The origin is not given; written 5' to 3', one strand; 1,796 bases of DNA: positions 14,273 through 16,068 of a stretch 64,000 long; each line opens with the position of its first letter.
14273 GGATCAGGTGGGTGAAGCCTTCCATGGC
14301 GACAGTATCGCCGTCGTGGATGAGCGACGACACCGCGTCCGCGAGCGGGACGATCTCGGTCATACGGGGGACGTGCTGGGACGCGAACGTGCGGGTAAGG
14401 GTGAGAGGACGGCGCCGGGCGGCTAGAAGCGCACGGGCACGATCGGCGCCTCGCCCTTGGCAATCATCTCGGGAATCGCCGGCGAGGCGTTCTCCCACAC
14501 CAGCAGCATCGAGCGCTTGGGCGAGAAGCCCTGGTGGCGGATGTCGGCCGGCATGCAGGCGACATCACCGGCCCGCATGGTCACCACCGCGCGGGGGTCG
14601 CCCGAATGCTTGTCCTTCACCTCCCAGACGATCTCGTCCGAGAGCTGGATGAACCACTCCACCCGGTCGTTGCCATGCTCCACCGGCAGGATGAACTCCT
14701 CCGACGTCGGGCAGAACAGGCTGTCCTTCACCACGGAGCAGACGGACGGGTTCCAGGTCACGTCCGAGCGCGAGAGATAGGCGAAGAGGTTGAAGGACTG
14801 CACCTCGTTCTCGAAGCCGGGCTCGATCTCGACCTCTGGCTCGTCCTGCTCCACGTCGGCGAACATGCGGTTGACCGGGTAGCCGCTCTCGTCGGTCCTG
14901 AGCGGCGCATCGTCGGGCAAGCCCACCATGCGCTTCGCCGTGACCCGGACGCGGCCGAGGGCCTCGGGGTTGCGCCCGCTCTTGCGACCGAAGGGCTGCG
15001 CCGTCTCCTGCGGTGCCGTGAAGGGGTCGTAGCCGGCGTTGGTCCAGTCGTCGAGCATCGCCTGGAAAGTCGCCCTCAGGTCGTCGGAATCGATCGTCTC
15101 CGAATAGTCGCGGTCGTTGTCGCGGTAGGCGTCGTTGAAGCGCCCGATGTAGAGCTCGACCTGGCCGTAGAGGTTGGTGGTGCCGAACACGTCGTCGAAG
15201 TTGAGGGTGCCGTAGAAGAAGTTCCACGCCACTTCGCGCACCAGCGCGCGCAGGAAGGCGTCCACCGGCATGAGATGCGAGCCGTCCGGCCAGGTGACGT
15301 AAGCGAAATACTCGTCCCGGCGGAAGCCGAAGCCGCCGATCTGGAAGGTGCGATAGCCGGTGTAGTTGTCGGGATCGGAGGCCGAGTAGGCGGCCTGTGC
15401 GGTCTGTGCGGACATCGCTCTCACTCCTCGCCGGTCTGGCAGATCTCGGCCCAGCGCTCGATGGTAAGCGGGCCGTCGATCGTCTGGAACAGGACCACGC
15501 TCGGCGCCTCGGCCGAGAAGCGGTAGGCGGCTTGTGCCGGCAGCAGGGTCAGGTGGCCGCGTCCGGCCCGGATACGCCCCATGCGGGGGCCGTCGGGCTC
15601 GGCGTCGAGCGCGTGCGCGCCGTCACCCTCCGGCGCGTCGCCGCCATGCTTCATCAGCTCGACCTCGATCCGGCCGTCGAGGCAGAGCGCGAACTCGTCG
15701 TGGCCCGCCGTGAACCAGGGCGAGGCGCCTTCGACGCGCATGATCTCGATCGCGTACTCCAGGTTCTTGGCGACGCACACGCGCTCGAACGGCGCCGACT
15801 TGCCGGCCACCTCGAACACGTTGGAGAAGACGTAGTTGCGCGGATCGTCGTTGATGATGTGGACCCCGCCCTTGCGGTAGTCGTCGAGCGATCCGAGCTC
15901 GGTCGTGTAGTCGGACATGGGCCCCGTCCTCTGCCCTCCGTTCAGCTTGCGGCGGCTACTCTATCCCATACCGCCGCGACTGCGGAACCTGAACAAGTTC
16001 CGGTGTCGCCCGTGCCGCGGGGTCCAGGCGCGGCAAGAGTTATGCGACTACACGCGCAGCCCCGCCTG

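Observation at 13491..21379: Candidate novel aromatic catabolic system: hydroquinone dioxygenase + LLM monooxygenase divergent from a CoA-ligase / Ltp2-DUF35 aldolase / crotonase arm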

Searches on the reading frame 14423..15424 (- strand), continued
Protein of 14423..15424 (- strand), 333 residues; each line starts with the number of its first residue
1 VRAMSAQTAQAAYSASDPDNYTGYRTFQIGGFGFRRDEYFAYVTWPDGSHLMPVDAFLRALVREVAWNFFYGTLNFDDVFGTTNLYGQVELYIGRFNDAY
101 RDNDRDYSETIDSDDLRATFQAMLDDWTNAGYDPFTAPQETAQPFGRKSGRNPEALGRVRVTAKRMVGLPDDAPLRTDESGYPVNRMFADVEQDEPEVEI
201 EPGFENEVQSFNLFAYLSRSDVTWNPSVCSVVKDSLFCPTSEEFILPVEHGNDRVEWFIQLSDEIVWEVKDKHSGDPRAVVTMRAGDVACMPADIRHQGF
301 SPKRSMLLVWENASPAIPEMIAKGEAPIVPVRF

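Call 74: search_protein_families(library=pfam, proteins=[L007:8694-9404:+], max_evalue=0.001)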
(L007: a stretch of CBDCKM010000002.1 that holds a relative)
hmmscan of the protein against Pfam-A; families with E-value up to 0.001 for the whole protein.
L007:8694-9404:+ (236 aa): 2 families
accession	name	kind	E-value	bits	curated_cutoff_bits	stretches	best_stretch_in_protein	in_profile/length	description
PF01728.25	FtsJ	-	1.3e-44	152.8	24.1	1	50-232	1-180/181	FtsJ-like methyltransferase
PF08242.18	Methyltransf_12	-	0.00043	21.4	30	0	75-145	1-75/98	Methyltransferase domain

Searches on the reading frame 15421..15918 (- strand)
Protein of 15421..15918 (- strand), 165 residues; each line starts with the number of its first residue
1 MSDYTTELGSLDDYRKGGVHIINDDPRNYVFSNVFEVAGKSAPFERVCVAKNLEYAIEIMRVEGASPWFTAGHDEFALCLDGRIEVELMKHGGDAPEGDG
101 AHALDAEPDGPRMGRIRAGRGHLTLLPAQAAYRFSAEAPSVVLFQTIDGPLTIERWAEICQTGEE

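Call 4: search_protein_families(library=pfam, proteins=[window:15421-15918:-])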
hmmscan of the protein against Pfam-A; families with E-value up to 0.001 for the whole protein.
window:15421-15918:- (165 aa): 0 families

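Call 5: search_protein_families(library=ncbifam, proteins=[window:15421-15918:-], max_evalue=0.01)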
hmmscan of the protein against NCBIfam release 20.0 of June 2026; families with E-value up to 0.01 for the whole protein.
window:15421-15918:- (165 aa): 0 families

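Call 66: search_solved_structures(query=window:15421-15918:-, max_evalue=0.001)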
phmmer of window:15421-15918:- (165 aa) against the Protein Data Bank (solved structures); distinct sequences matched with E-value up to 0.001: 2.
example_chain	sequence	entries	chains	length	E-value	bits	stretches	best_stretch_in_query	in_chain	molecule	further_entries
5m21_A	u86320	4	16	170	1.9e-60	206.8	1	1-162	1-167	Hydroquinone dioxygenase small subunit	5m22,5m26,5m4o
4zxa_A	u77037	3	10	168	4e-51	176.5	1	6-160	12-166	Hydroquinone dioxygenase small subunit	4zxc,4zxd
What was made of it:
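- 15421..15918 (-): Hydroquinone 1,2-dioxygenase small subunit. PDB 5M21_A 1.9e-60 and 4ZXA_A 4e-51 (call 66).
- On Two-subunit (type II) hydroquinone 1,2-dioxygenase: 5M21_A 1.9e-60 (call 66).
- Checked: PDB 5M21_A 1.9e-60 (call 66).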
